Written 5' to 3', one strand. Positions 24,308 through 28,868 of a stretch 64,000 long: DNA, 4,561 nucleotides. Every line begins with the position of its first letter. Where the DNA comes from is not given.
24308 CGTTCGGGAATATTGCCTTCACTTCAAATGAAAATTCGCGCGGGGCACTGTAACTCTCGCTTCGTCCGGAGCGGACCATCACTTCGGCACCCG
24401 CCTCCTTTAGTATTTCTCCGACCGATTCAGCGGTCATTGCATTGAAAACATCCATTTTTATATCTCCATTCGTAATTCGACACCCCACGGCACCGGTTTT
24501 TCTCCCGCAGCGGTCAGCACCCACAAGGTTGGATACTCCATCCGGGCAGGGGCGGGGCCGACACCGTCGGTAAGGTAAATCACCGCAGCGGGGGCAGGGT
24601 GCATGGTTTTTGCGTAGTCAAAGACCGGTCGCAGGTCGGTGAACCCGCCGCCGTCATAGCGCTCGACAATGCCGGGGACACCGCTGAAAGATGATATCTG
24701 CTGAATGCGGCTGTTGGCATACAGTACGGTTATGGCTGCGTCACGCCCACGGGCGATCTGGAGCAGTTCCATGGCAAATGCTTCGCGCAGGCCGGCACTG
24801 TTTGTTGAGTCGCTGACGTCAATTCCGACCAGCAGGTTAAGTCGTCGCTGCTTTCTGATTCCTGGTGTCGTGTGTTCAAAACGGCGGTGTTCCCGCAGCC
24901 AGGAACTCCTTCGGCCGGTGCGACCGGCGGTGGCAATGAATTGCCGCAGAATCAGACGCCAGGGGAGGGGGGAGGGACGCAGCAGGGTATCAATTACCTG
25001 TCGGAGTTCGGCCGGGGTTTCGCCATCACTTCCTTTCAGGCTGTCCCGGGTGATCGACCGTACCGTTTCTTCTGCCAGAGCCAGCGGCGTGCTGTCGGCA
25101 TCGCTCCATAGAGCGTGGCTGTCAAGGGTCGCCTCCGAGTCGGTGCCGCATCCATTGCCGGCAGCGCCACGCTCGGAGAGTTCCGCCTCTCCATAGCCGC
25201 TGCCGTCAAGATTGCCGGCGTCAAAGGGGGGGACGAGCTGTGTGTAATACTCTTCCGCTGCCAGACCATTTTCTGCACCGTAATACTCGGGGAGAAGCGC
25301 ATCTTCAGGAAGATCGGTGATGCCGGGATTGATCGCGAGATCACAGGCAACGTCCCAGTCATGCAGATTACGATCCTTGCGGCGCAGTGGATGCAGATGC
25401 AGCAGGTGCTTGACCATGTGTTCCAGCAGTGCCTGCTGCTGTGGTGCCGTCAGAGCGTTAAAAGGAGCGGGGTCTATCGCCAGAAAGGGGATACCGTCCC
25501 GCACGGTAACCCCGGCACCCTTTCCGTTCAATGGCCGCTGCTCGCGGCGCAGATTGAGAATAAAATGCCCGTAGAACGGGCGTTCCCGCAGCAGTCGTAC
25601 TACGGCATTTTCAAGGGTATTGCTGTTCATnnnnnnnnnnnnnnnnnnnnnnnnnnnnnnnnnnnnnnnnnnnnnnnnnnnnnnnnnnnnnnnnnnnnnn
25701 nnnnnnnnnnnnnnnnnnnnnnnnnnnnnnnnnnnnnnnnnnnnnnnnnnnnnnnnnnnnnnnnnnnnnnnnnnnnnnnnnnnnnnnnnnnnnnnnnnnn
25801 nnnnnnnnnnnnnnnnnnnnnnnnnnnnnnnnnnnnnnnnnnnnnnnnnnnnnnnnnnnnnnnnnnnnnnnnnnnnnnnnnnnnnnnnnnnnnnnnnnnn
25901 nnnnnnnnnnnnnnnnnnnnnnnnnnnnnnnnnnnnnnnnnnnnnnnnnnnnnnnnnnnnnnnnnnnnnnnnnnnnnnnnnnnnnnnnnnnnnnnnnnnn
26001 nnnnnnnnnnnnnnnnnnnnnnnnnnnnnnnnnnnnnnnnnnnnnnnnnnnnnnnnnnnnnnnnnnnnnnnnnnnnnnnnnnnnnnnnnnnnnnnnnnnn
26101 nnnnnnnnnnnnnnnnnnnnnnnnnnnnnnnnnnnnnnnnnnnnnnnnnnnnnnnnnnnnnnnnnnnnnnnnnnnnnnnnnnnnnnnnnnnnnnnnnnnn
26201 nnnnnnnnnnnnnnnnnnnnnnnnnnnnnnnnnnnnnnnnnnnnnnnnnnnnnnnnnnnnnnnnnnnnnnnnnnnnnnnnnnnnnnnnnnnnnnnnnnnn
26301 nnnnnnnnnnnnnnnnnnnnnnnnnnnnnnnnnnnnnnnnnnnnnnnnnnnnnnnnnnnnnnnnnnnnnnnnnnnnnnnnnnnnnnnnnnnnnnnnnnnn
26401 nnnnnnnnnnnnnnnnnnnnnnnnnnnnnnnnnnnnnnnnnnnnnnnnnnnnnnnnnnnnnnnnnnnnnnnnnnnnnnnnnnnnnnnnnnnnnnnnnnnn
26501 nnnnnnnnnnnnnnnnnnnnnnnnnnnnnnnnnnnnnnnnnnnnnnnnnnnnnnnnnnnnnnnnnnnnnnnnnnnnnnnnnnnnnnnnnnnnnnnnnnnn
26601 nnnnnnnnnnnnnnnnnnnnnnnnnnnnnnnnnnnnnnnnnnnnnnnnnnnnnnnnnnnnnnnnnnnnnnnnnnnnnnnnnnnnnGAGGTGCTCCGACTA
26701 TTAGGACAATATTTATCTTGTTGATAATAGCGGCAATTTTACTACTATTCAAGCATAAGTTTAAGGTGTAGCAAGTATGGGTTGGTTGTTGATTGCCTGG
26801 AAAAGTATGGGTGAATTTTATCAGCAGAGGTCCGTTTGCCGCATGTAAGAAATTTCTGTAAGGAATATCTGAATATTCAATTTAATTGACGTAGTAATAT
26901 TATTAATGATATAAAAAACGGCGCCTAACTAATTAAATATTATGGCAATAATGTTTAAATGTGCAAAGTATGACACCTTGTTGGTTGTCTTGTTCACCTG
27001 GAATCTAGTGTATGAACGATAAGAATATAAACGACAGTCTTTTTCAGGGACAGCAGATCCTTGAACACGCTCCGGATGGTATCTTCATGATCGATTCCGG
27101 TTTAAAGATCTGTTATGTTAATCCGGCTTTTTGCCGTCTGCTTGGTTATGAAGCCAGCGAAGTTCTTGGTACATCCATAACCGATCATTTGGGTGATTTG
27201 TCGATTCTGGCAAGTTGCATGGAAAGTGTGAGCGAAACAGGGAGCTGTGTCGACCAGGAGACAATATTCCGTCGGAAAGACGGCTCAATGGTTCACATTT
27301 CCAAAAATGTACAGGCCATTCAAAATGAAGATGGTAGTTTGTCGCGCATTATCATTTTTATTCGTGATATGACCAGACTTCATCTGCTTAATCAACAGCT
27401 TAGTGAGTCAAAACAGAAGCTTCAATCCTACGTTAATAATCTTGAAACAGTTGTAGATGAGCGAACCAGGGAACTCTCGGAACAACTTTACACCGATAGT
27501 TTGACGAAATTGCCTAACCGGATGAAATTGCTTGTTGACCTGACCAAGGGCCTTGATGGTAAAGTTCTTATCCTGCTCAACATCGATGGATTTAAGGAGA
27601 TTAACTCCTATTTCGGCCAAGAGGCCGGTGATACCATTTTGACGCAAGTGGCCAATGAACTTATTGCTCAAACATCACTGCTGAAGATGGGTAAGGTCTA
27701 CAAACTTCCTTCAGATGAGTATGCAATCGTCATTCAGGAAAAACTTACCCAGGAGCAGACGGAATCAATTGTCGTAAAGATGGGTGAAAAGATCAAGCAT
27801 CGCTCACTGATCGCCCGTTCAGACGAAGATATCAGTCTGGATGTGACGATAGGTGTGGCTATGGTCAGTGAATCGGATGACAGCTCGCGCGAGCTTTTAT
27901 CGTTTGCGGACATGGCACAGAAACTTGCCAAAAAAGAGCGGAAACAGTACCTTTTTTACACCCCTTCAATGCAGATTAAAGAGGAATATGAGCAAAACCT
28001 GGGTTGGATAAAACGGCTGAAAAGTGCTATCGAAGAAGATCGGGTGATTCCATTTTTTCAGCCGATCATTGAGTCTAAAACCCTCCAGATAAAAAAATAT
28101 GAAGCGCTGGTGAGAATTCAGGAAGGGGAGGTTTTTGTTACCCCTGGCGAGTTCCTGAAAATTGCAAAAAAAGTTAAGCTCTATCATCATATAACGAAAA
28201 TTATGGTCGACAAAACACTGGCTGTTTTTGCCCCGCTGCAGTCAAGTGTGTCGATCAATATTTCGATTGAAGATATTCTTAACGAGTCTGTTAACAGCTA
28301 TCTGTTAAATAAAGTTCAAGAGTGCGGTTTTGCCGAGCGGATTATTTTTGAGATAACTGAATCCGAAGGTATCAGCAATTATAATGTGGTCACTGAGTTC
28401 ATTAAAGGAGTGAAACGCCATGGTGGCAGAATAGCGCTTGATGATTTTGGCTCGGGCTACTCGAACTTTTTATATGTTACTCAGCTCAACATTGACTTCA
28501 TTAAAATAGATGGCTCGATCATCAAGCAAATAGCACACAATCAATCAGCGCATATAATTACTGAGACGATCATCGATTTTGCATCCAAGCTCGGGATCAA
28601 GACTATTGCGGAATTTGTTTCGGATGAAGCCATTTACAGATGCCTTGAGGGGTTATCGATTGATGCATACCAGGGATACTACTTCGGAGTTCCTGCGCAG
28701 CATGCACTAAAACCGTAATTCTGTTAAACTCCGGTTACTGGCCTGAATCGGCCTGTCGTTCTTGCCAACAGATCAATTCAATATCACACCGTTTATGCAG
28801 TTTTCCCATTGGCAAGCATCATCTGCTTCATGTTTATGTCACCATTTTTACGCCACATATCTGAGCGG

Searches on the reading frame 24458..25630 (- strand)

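Call 69: search_protein_families(library=pfam, proteins=[window:24458-25630:-], max_evalue=0.00001)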
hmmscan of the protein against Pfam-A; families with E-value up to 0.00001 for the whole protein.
window:24458-25630:- (390 aa): 2 families
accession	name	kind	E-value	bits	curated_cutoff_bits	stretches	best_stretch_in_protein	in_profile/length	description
PF13203.12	DUF2201_N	-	4.9e-25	89.1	23.2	1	3-251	3-255/271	Putative metallopeptidase domain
PF09967.15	DUF2201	-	9.3e-14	52.1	26.4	1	267-388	2-122/123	VWA-like domain (DUF2201)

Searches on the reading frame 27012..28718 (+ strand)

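Call 69: search_protein_families(library=pfam, proteins=[window:27012-28718:+], max_evalue=0.00001)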
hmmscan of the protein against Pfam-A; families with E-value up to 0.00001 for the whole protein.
window:27012-28718:+ (568 aa): 7 families
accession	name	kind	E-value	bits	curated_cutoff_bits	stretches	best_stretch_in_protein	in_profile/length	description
PF00563.25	EAL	-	3.4e-54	184.1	31.3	1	335-560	3-235/236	EAL domain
PF00990.26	GGDEF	-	9.6e-21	74.7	23.8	1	160-311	2-159/161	Diguanylate cyclase, GGDEF domain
PF13426.13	PAS_9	-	1.1e-18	67.8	27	1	21-121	1-102/103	PAS domain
PF00989.32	PAS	-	2e-17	63.7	22.6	1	13-120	3-113/113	PAS fold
PF13188.13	PAS_8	-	3.3e-12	46.3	21.8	1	14-59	4-46/65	PAS domain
PF08448.16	PAS_4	-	1.5e-10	41.7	23.1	1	17-124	1-109/110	PAS fold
PF08447.18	PAS_3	-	2e-10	41.2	25.6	1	34-115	2-87/89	PAS fold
